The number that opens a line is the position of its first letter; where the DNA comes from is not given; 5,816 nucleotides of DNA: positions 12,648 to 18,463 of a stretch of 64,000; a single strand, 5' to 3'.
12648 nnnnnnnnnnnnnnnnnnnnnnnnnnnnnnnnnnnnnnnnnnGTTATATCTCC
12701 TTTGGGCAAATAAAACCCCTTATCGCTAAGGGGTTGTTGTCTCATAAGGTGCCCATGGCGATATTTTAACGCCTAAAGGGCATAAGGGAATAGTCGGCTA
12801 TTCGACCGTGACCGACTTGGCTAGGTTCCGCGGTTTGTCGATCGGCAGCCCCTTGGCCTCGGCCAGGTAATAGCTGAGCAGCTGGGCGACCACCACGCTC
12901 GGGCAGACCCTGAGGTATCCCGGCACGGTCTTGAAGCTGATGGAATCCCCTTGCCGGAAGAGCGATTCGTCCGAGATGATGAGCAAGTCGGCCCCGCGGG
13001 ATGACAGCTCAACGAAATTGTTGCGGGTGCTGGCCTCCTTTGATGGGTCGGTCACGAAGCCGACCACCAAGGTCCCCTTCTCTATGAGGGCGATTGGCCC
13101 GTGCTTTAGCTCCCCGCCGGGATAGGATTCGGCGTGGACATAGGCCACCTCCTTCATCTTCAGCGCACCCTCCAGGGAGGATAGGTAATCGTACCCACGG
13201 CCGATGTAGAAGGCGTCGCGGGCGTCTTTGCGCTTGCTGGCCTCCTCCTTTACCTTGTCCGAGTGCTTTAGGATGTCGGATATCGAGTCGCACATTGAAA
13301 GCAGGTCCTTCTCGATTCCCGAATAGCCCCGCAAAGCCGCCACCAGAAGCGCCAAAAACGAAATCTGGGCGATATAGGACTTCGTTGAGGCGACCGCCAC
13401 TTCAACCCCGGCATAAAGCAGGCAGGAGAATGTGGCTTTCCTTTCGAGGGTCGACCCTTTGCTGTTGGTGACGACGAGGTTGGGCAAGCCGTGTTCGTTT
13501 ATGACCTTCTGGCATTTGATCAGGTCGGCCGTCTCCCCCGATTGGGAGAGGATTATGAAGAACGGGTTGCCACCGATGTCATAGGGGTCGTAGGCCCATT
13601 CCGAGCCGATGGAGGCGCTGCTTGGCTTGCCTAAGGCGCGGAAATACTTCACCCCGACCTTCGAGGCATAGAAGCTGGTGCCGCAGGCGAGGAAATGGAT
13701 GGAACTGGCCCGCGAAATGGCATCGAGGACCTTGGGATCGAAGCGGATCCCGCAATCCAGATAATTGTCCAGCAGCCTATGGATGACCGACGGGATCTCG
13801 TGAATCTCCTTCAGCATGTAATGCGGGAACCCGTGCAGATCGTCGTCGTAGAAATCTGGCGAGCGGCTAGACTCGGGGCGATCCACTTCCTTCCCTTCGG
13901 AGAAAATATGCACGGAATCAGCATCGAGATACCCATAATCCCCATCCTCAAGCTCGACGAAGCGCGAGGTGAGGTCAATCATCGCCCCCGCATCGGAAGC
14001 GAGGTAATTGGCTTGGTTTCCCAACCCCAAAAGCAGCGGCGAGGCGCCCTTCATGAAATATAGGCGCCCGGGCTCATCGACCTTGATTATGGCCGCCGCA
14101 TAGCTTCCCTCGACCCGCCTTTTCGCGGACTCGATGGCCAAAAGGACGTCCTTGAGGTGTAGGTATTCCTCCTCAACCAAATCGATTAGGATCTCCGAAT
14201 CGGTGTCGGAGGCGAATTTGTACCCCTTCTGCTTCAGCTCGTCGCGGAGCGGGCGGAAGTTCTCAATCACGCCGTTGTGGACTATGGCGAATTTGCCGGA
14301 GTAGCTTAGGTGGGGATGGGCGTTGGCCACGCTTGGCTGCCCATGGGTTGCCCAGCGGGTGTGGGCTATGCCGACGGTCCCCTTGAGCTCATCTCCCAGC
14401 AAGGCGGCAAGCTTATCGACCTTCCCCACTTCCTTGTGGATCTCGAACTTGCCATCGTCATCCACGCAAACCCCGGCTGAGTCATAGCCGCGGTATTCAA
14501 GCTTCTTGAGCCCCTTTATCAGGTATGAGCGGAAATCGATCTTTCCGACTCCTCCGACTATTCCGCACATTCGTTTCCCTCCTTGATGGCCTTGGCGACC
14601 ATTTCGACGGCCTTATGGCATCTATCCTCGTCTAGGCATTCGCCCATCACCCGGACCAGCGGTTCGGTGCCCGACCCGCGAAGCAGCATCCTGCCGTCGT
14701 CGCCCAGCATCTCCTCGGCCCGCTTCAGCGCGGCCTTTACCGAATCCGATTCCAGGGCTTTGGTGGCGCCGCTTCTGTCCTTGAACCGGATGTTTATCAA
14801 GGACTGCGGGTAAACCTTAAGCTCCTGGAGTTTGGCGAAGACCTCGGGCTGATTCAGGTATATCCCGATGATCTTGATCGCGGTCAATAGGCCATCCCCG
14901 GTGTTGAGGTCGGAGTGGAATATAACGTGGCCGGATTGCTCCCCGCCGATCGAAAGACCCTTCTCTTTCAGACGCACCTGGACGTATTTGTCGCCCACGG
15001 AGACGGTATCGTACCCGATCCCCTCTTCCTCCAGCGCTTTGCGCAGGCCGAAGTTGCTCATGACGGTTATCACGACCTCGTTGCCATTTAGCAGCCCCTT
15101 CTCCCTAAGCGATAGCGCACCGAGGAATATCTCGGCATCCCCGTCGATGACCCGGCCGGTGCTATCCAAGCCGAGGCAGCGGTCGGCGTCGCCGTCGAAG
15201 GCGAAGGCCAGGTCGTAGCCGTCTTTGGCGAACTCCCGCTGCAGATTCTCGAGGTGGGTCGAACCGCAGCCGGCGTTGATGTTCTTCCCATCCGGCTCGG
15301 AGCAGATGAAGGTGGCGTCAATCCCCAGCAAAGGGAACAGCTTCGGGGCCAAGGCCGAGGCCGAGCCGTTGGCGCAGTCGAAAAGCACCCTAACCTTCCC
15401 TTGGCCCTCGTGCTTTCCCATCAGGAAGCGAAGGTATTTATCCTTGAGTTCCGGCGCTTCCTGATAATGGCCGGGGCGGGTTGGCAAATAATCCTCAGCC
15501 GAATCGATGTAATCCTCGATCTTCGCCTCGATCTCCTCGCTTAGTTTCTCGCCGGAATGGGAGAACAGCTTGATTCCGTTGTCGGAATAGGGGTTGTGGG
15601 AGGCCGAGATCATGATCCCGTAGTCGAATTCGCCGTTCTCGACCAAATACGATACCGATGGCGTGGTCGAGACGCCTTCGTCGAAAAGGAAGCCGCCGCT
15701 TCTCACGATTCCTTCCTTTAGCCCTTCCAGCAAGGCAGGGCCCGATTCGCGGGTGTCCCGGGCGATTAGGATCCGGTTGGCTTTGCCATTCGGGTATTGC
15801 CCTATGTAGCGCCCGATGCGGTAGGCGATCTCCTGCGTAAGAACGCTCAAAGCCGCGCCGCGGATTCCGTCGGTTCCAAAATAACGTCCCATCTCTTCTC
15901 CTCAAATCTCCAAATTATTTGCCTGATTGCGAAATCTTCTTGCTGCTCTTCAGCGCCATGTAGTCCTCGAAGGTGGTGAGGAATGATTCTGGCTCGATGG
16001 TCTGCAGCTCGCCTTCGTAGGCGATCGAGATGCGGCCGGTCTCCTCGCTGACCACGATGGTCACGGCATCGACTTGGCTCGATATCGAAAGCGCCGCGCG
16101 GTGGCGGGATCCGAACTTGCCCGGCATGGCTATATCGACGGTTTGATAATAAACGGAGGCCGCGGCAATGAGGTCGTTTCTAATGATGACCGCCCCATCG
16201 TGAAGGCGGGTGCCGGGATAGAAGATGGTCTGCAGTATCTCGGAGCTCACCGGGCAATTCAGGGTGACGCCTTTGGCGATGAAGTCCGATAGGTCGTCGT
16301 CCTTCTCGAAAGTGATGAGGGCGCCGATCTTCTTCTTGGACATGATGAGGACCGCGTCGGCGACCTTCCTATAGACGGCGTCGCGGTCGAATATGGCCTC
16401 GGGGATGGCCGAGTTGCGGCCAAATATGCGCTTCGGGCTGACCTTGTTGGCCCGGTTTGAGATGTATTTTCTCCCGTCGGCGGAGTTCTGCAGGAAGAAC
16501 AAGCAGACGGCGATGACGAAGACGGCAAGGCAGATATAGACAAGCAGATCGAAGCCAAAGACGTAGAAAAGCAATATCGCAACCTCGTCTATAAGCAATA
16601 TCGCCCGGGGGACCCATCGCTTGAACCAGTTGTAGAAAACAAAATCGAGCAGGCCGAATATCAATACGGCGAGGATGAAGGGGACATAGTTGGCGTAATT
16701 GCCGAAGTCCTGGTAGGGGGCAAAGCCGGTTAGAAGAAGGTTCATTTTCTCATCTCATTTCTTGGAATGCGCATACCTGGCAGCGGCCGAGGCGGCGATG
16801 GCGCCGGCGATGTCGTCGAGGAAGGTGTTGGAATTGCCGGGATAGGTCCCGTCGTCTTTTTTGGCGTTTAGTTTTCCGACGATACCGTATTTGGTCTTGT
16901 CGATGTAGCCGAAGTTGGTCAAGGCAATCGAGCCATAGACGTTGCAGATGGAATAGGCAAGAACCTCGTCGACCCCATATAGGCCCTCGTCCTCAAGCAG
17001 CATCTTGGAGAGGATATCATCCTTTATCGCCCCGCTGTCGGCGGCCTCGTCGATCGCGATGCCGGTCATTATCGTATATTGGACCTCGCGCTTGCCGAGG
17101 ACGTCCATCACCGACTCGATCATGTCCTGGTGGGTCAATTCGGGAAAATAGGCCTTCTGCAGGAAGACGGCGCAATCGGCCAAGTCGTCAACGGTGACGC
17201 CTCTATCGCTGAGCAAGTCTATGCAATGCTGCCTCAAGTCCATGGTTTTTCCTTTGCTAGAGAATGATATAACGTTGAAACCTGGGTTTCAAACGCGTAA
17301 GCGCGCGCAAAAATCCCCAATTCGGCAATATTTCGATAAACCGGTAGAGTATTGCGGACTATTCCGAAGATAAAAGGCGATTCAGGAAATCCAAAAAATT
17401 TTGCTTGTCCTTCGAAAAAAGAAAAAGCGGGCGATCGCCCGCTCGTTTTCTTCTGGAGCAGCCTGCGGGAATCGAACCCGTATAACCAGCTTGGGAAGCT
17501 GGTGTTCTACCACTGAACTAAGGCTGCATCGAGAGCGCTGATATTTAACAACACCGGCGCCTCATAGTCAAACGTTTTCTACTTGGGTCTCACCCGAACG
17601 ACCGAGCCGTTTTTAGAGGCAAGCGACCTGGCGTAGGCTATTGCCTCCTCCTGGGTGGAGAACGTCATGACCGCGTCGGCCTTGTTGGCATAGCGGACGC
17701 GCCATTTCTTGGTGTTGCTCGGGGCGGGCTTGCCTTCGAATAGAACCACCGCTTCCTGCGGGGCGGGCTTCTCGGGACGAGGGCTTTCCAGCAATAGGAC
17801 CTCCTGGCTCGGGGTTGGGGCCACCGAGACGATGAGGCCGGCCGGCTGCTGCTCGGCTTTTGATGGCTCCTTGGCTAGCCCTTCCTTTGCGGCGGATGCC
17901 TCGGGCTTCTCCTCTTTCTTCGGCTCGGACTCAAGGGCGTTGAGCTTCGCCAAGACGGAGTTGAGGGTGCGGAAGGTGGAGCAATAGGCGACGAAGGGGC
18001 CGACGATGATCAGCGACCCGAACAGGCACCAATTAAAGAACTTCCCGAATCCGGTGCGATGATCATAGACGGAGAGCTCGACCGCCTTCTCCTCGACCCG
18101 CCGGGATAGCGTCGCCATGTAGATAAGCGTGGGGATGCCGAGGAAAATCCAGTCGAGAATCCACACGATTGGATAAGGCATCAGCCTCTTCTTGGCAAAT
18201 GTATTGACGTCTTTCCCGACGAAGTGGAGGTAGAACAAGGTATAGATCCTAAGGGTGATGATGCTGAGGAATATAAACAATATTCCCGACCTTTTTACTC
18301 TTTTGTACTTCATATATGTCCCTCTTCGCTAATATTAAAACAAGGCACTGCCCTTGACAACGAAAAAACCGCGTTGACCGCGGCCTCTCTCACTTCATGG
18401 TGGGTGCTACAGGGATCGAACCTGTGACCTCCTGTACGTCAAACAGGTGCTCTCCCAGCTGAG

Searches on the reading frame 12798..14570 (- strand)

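Call 72: search_protein_families(library=pfam, proteins=[window:12798-14570:-], max_evalue=0.0001)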
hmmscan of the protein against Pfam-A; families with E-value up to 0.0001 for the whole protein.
window:12798-14570:- (590 aa): 4 families
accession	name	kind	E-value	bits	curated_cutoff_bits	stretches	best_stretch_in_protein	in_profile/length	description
PF01380.27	SIS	-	1.2e-31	109.7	25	2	449-536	4-90/131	SIS domain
PF13522.11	GATase_6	-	5.9e-20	72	27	1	64-192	10-129/130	Glutamine amidotransferase domain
PF13537.11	GATase_7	-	2.5e-13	50.6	25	1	81-196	10-120/123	Glutamine amidotransferase domain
PF13230.11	GATase_4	-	4e-05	23.1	23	1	55-128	61-133/272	Glutamine amidotransferases class-II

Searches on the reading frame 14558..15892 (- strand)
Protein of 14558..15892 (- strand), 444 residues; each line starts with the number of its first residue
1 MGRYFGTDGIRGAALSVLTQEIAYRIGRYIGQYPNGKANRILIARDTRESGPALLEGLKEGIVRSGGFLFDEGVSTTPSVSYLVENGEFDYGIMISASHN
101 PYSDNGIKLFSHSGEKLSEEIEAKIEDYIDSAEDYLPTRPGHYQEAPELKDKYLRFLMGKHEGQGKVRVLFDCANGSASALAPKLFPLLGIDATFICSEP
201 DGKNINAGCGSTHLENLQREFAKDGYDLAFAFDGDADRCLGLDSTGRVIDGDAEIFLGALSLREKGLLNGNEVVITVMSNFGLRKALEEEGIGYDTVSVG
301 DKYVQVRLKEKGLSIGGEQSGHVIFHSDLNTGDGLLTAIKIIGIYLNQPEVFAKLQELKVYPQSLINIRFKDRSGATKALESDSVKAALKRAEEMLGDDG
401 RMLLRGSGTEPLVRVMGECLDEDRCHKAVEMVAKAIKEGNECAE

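Call 72: search_protein_families(library=pfam, proteins=[window:14558-15892:-], max_evalue=0.0001)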
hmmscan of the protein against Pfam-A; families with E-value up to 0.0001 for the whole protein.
window:14558-15892:- (444 aa): 4 families
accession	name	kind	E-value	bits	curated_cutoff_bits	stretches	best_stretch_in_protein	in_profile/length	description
PF02878.22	PGM_PMM_I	-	7.8e-33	113.5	22.5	1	3-134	2-136/138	Phosphoglucomutase/phosphomannomutase, alpha/beta/alpha domain I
PF02880.22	PGM_PMM_III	-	1.9e-23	83.2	20.7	1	250-350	1-102/115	Phosphoglucomutase/phosphomannomutase, alpha/beta/alpha domain III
PF00408.26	PGM_PMM_IV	-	1.8e-13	50.8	23.1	1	365-434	1-67/68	Phosphoglucomutase/phosphomannomutase, C-terminal domain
PF02879.22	PGM_PMM_II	-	4e-11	43.8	29.3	1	162-245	16-102/103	Phosphoglucomutase/phosphomannomutase, alpha/beta/alpha domain II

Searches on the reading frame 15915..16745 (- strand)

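Call 72: search_protein_families(library=pfam, proteins=[window:15915-16745:-], max_evalue=0.0001)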
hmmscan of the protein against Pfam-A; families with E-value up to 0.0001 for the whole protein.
window:15915-16745:- (276 aa): 1 family
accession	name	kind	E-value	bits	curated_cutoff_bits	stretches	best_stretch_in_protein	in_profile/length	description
PF02457.21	DAC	-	3e-37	127.3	27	1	130-246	2-118/119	DisA bacterial checkpoint controller nucleotide-binding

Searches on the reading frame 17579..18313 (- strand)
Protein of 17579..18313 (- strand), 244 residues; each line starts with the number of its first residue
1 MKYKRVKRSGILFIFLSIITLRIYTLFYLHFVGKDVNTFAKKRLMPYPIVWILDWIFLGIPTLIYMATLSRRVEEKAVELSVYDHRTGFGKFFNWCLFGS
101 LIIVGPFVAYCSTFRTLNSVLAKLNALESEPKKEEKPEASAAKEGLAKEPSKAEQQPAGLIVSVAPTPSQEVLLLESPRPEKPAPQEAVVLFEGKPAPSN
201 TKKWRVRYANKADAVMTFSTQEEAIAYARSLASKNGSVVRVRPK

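Call 73: search_protein_families(library=pfam, proteins=[window:17579-18313:-], max_evalue=0.0001)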
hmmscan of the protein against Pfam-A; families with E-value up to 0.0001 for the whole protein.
window:17579-18313:- (244 aa): 2 families
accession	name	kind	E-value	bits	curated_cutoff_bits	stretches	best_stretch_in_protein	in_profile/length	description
PF14018.11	DUF4234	-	3.9e-10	40.1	25.3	1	9-74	2-69/70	Domain of unknown function (DUF4234)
PF09954.14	DUF2188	-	1.8e-08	34.8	22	1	198-241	5-49/62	Uncharacterized protein conserved in bacteria (DUF2188)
